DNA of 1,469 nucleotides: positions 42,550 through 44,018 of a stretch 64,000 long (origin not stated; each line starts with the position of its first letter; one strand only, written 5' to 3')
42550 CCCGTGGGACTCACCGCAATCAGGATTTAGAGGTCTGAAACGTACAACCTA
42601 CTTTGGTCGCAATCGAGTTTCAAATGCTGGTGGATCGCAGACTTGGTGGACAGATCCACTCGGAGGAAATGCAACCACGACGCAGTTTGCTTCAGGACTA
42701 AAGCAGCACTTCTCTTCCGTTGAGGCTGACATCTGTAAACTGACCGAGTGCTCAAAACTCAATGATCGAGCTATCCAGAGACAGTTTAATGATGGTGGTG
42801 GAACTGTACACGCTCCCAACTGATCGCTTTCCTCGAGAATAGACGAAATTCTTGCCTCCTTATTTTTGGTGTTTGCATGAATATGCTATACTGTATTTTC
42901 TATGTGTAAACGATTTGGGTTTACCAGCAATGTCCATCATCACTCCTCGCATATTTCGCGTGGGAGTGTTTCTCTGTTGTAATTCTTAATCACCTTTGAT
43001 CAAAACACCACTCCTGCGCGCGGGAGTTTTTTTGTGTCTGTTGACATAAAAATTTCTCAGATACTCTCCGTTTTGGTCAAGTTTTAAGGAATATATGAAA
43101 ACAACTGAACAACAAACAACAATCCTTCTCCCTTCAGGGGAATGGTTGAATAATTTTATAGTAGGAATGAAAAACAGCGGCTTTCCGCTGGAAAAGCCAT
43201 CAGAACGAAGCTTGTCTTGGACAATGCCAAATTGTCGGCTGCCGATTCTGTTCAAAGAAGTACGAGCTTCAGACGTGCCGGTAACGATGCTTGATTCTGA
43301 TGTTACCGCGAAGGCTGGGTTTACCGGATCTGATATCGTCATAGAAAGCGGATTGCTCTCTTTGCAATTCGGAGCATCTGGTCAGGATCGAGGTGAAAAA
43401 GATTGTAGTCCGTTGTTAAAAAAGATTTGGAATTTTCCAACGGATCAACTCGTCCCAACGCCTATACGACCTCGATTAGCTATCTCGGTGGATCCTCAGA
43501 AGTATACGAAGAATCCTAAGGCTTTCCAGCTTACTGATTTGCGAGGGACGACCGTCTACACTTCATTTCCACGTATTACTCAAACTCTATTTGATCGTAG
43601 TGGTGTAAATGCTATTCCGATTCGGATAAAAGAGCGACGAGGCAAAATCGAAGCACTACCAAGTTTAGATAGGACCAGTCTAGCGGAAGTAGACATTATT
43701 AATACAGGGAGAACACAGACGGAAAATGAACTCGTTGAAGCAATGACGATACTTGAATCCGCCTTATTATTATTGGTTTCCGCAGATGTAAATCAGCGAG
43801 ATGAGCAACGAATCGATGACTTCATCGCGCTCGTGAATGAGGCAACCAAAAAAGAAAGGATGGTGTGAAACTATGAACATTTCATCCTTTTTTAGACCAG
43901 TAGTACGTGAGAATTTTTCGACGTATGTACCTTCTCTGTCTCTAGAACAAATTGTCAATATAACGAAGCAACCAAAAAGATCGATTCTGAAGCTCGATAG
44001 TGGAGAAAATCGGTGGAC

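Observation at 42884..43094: Candidate transcription attenuator with a His-codon leader peptide upstream of the his operon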

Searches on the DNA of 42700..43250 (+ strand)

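Call 4: search_rna_families(source=window, start=42700, end=43250, threshold=evalue, max_evalue=10, show_alignments=3)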
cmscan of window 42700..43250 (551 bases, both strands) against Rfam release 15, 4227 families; matches with E-value up to 10: 4.
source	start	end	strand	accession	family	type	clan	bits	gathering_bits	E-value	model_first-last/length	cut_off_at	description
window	43002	43052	-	RF01388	isrD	Gene; sRNA;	-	18.1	37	0.52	1-51/51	no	isrD Hfq binding RNA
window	43105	43218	+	RF02039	SPRY4-IT1_2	Gene; lncRNA;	-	13.9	40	1.3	1-120/120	no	SPRY4-IT1 conserved region 2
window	42907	42927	+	RF02129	GNAS-AS1_3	Gene; lncRNA;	-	12.2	42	4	1-38/38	no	GNAS antisense RNA 1 conserved region 3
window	43024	43058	+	RF03116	aCoV-5UTR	Cis-reg;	CL00116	11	70.3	3.6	7-41/323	no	Alphacoronavirus 5'UTR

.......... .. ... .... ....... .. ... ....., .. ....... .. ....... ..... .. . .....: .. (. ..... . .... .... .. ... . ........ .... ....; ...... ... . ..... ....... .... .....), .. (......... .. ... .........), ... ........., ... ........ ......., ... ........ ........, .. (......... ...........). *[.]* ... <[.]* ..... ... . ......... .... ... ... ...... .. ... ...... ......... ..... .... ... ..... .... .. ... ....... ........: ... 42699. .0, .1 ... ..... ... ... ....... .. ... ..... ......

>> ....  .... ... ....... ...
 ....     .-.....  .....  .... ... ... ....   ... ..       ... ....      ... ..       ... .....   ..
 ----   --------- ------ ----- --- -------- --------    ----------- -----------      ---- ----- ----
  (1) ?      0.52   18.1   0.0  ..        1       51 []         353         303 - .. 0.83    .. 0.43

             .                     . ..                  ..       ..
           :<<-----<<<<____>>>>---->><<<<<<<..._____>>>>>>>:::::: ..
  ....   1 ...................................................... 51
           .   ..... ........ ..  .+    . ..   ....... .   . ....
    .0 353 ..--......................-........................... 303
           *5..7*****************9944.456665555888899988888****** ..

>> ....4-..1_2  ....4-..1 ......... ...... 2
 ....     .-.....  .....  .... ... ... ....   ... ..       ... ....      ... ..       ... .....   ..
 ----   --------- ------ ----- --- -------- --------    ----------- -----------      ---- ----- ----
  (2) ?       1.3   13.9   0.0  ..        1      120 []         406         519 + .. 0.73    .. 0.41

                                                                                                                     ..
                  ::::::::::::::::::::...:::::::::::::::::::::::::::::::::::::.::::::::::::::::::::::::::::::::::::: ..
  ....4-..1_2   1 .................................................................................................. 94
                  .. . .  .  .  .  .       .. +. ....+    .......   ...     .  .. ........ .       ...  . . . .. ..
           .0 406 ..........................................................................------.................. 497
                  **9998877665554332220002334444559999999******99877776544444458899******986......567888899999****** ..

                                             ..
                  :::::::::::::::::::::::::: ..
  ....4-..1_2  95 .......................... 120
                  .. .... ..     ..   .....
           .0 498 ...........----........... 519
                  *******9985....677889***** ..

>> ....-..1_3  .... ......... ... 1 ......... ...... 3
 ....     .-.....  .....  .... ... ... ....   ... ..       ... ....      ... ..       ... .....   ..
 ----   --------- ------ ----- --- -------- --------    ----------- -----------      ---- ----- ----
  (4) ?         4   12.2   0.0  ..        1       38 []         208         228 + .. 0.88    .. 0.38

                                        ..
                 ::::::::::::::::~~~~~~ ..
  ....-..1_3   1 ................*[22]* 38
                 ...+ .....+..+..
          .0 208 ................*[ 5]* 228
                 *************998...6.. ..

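Call 50: build_rna_model(alignment_id=A4, structure=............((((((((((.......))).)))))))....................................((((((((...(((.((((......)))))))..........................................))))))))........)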
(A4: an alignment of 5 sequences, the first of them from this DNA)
Model R1 built from alignment A4 (5 sequences, 166 columns); structure: as given.
model positions 139; base pairs 25; branch points 1; effective number of sequences 1.93; information 0.59 bits per position. Calibrated on 0.2 Mb of random sequence (short: E-values are rough).
structure used (alignment columns):
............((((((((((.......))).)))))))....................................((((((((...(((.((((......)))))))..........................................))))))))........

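Call 51: search_with_rna_model(model_id=R1, sources=[window, L001, L002, L003, L004, L005, L006, L008, L009, L010, L011, L012, L013, L015, L016, L017, L019, L021, L022, L024, L025, L026, L029, L033, L034, L055, L086, L099, L076, L112], max_evalue=1, make_alignment=true)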
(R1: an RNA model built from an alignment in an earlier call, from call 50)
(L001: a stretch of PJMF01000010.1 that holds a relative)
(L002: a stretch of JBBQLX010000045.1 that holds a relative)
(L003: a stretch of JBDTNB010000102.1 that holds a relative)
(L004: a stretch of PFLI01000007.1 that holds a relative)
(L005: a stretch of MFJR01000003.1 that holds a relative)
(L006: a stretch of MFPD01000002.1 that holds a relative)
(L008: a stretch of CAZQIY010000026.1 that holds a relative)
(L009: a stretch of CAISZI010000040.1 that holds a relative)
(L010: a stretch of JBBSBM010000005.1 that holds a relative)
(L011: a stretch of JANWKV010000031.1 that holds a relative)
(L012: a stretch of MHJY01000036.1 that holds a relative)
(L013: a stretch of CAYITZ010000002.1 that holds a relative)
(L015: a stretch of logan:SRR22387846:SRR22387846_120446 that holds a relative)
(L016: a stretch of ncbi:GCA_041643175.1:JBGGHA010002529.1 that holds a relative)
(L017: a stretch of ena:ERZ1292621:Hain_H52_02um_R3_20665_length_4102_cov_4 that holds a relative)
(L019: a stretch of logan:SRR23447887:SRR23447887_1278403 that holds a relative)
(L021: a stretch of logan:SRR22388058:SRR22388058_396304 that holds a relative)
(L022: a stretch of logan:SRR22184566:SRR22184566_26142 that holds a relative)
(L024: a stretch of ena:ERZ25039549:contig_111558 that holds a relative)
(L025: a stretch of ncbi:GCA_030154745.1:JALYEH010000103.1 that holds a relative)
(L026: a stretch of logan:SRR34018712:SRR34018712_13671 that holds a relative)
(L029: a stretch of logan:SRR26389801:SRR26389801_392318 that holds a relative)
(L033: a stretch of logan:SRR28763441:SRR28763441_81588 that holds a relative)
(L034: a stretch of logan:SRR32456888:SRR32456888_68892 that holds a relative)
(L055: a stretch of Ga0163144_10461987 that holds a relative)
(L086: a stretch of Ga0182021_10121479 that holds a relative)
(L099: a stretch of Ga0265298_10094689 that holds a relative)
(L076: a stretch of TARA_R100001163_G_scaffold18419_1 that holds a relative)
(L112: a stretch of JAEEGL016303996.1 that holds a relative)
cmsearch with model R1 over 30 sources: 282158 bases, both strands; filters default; matches with E-value up to 1: 15.
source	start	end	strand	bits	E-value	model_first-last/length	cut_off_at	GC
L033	2097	2230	+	131.6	7.9e-24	1-139/139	no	0.46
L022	4094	4226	+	130.8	1.1e-23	1-139/139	no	0.42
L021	4093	4233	+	130.6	1.3e-23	1-139/139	no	0.4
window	42929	43081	+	123.9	2.9e-22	1-139/139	no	0.42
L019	1161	1291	+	118.6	3.2e-21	1-139/139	no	0.44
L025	3120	3255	+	75.1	1.9e-12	1-139/139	no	0.41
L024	3137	3283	+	67.4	6.5e-11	1-139/139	no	0.43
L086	1069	1183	-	57.1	7.9e-09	1-139/139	no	0.48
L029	2143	2258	+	56.2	1.2e-08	1-139/139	no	0.4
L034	2049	2176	+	55.9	1.4e-08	1-139/139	no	0.38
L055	73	214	-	54.3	2.9e-08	1-139/139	no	0.33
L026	3099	3218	+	34.6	0.00027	1-139/139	no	0.46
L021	4164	4293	-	22.1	0.085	1-139/139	no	0.38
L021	145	263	+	17.4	0.76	1-139/139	no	0.38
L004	843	949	+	16.9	0.95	1-139/139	no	0.38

Alignment A6: 15 matches aligned to the model, 227 columns, each read 5' to 3' on its own strand. Consensus structure (alignment columns), stored with it:
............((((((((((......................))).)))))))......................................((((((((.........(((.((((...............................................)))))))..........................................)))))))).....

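Call 52: search_with_rna_model(model_id=R1, sources=[window, L019, L021, L022, L024, L025, L026, L029, L033, L034, L055, L086], max_evalue=0.001, make_alignment=true)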
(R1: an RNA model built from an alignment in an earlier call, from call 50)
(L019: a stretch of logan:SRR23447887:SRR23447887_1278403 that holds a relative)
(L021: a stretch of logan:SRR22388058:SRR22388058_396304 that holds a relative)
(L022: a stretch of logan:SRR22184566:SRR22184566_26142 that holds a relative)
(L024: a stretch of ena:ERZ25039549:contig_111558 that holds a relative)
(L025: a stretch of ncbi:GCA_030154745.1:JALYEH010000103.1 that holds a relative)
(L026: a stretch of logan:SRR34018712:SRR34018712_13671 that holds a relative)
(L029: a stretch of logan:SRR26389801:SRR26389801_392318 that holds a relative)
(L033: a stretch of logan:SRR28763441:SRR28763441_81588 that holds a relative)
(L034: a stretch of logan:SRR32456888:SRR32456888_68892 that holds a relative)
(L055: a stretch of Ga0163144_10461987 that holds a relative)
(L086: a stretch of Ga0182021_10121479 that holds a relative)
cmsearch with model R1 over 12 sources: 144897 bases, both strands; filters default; matches with E-value up to 0.001: 12.
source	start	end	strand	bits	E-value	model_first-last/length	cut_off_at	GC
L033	2097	2230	+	131.6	4e-24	1-139/139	no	0.46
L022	4094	4226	+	130.8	5.8e-24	1-139/139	no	0.42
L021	4093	4233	+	130.6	6.5e-24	1-139/139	no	0.4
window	42929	43081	+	123.9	1.5e-22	1-139/139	no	0.42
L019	1161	1291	+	118.6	1.7e-21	1-139/139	no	0.44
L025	3120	3255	+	75.1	9.6e-13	1-139/139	no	0.41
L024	3137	3283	+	67.4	3.3e-11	1-139/139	no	0.43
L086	1069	1183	-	57.1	4.1e-09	1-139/139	no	0.48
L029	2143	2258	+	56.2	6.1e-09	1-139/139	no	0.4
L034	2049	2176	+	55.9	7.1e-09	1-139/139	no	0.38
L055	73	214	-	54.3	1.5e-08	1-139/139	no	0.33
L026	3099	3218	+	34.6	0.00014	1-139/139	no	0.46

Alignment A7: 12 matches aligned to the model, 178 columns, each read 5' to 3' on its own strand. Consensus structure (alignment columns), stored with it:
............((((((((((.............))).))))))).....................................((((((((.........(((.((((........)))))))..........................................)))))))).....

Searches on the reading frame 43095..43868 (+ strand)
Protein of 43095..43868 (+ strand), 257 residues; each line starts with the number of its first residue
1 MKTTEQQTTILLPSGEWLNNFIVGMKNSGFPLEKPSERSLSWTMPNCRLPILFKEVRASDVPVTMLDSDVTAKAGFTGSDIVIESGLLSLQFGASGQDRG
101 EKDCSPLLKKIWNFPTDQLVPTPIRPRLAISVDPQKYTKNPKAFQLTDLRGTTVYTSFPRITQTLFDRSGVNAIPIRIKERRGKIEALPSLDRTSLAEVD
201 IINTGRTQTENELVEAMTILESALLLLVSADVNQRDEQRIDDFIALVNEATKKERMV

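Call 6: search_protein_families(library=pfam, proteins=[window:43095-43868:+])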
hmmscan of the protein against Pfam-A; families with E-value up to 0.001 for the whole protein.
window:43095-43868:+ (257 aa): 1 family
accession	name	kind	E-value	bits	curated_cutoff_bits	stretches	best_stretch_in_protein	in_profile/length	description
PF01634.23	HisG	-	1.6e-14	54.6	25.5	1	57-246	1-155/158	ATP phosphoribosyltransferase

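Call 10: find_homologous_proteins(query=window:43095-43868:+)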
Query window:43095-43868:+ (257 aa): 1 proteins with E <= 0.001 among 760 candidates.
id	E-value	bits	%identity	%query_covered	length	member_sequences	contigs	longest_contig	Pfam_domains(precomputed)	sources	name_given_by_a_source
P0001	6.4e-164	561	100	100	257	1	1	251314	PF01634.24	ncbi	ncbi:MAG: hypothetical protein ABI758_00800 [Candidatus Woesebacteria bacterium]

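Call 20: find_related_loci(query=window:43095-43868:+, collection=metagenome_contigs, flank=3000)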
Query window:43095-43868:+ (257 aa) in metagenome_contigs; peptide patterns used: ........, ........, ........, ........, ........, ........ (x = any residue, [..] = any of these).
172 stretches matched a pattern, but none encodes a relative of the query by tblastn (E <= 1e-3).
